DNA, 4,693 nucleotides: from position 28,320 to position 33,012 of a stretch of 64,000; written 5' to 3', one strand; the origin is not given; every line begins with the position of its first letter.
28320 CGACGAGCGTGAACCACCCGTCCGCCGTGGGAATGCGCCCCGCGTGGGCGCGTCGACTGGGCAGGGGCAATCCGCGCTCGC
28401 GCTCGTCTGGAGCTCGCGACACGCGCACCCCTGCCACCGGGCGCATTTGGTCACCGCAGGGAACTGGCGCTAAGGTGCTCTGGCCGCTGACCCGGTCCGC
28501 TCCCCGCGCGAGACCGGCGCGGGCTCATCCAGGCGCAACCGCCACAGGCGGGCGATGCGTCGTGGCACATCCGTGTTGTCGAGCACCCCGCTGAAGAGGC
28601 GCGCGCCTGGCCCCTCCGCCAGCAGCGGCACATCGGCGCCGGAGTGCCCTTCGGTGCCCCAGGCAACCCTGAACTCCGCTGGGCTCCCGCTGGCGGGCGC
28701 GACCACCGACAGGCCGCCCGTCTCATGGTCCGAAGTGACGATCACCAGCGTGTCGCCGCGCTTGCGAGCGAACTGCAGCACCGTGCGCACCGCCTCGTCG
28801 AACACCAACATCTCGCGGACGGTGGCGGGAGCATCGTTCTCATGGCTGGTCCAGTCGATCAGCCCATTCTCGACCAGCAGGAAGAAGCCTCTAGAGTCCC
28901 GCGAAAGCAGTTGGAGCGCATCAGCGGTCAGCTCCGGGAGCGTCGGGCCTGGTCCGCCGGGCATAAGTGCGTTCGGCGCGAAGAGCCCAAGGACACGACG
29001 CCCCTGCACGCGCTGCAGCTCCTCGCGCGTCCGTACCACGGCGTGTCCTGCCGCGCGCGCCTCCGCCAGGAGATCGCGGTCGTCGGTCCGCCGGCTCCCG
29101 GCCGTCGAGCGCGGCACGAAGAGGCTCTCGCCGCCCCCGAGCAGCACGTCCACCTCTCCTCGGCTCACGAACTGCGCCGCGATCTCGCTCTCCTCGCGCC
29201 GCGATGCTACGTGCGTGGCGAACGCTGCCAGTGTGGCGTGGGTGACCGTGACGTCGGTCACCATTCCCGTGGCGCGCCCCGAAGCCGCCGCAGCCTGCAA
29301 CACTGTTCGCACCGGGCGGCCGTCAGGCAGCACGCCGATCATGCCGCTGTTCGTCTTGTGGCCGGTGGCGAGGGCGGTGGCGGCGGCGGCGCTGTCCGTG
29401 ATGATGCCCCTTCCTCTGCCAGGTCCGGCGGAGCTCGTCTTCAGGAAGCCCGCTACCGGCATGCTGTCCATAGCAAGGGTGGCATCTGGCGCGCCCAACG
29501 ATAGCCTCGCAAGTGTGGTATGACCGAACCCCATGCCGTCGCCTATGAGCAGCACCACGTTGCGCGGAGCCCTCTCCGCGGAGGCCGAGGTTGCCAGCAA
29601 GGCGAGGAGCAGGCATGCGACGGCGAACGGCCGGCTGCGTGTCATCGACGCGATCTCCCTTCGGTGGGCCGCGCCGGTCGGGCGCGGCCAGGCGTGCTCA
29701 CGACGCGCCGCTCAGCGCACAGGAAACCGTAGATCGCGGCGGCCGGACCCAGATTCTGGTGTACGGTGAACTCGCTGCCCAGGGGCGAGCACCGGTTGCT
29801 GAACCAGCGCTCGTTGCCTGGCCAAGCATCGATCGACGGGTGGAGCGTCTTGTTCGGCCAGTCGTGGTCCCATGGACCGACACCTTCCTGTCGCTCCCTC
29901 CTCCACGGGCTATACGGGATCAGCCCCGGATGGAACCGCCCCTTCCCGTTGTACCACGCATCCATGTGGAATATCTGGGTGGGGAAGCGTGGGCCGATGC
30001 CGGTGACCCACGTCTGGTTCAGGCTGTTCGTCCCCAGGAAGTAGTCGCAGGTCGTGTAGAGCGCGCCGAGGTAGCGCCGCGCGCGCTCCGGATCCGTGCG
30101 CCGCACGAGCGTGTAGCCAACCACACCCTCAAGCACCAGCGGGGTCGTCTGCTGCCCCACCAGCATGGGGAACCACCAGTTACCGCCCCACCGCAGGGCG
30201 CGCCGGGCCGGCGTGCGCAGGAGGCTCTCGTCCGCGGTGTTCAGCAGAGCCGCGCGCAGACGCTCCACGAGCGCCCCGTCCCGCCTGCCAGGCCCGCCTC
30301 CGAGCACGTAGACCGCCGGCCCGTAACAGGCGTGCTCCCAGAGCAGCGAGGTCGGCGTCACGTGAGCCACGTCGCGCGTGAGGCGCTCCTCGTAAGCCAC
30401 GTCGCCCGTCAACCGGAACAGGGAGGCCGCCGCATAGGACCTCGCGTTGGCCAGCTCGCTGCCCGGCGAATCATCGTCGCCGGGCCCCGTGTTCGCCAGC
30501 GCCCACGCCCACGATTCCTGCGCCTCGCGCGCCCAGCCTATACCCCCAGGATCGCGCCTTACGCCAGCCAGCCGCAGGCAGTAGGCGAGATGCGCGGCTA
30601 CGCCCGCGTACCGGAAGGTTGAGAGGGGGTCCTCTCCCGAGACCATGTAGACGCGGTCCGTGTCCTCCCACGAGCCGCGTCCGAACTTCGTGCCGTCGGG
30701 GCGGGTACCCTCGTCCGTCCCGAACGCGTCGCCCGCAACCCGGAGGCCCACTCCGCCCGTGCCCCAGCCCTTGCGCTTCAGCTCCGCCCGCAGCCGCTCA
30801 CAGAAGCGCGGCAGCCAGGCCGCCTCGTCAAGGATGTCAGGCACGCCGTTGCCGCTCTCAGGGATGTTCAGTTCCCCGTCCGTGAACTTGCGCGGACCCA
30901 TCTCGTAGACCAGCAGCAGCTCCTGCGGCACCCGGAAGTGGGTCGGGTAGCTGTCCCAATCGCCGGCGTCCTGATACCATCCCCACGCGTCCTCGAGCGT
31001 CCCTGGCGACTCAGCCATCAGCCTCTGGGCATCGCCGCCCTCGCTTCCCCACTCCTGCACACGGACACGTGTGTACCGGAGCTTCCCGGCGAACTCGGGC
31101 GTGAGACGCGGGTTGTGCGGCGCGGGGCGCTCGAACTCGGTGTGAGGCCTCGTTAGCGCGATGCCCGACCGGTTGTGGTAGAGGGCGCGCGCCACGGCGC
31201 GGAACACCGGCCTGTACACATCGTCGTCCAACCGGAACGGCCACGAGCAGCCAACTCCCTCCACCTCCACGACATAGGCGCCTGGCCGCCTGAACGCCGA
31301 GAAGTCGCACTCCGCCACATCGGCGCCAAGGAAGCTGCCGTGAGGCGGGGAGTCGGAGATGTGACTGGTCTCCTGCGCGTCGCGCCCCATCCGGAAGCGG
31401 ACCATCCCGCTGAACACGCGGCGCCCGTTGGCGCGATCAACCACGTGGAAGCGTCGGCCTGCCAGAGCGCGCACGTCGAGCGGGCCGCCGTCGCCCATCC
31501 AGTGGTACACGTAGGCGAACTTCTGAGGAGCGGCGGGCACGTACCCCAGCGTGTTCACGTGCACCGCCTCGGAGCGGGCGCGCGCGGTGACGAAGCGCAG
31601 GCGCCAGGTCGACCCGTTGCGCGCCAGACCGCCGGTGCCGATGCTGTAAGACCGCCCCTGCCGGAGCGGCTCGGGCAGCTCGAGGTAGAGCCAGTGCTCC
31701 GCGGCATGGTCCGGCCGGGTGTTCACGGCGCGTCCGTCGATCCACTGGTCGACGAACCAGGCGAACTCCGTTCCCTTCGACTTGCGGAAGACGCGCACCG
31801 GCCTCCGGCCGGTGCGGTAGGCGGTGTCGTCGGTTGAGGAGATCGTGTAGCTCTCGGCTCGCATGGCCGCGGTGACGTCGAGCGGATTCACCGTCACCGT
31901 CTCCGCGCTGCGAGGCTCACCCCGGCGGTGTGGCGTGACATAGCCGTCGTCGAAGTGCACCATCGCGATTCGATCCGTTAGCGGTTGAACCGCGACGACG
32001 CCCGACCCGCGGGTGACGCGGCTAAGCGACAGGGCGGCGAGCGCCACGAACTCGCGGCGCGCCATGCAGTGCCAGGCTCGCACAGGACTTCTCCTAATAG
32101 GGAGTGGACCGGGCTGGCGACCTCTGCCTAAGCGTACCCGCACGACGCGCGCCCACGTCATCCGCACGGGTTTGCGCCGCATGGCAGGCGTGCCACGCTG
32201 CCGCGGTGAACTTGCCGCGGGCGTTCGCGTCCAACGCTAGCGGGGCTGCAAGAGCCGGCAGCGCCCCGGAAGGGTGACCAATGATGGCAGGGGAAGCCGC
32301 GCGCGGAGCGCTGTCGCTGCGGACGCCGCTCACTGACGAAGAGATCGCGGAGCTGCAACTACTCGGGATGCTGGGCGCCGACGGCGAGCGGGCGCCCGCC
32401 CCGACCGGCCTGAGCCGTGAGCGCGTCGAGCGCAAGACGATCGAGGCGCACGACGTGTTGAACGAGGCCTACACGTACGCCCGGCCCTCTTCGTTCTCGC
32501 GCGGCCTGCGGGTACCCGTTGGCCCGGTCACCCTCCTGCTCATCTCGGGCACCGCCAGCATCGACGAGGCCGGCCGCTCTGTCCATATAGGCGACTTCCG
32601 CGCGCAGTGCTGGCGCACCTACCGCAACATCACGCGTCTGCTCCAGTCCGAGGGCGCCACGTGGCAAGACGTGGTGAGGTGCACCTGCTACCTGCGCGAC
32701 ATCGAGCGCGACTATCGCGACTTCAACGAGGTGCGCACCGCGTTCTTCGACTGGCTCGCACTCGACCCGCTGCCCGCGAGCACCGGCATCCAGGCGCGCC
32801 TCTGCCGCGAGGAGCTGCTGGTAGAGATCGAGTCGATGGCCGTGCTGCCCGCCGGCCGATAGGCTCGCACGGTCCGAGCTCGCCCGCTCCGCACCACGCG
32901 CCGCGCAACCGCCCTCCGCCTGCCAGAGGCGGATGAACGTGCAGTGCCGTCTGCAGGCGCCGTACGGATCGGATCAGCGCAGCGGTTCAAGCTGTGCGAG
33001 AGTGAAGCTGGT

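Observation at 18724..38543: Recurring two-gene module: Tat-exported Gfo/Idh/MocA dehydrogenase followed by a secreted HEAT-repeat protein (two copies about 14 kb apart)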

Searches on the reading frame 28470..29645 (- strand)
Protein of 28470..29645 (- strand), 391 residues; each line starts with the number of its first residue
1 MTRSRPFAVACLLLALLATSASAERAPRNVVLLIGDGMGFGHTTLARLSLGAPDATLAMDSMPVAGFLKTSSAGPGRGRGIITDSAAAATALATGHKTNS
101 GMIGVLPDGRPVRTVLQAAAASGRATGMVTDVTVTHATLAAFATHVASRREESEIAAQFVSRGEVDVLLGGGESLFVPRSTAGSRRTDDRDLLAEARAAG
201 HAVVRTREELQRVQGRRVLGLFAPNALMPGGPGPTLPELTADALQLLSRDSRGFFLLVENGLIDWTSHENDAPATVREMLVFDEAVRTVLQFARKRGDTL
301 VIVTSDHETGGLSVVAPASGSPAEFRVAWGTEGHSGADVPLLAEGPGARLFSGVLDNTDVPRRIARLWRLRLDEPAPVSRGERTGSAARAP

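Call 13: search_protein_families(library=pfam, proteins=[window:28470-29645:-], max_evalue=0.001)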
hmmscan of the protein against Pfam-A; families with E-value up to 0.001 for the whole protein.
window:28470-29645:- (391 aa): 2 families
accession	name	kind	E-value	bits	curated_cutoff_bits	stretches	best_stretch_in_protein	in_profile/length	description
PF00245.25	Alk_phosphatase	-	4.4e-80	270.1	24.4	2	28-313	2-321/423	Alkaline phosphatase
PF01676.23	Metalloenzyme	-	5.2e-05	23.3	24.3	1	258-348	152-225/252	Metalloenzyme superfamily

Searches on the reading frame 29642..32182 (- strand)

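Call 13: search_protein_families(library=pfam, proteins=[window:29642-32182:-], max_evalue=0.001)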
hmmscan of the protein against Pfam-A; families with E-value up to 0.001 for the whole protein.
window:29642-32182:- (846 aa): 2 families
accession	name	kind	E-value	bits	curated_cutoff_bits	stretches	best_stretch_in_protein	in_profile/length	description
PF00759.25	Glyco_hydro_9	-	6.9e-11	42.5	27.7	1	323-745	1-393/444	Glycosyl hydrolase family 9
PF02927.20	CelD_N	-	5.3e-09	37.2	24.6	1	204-311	3-85/86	Cellulase N-terminal ig-like domain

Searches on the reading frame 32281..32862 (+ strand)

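Call 13: search_protein_families(library=pfam, proteins=[window:32281-32862:+], max_evalue=0.001)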
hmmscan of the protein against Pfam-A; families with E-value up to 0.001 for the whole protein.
window:32281-32862:+ (193 aa): 1 family
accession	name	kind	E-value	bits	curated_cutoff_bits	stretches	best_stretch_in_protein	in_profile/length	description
PF01042.26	Ribonuc_L-PSP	-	2.5e-16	60.2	27.3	1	84-188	19-120/121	Endoribonuclease L-PSP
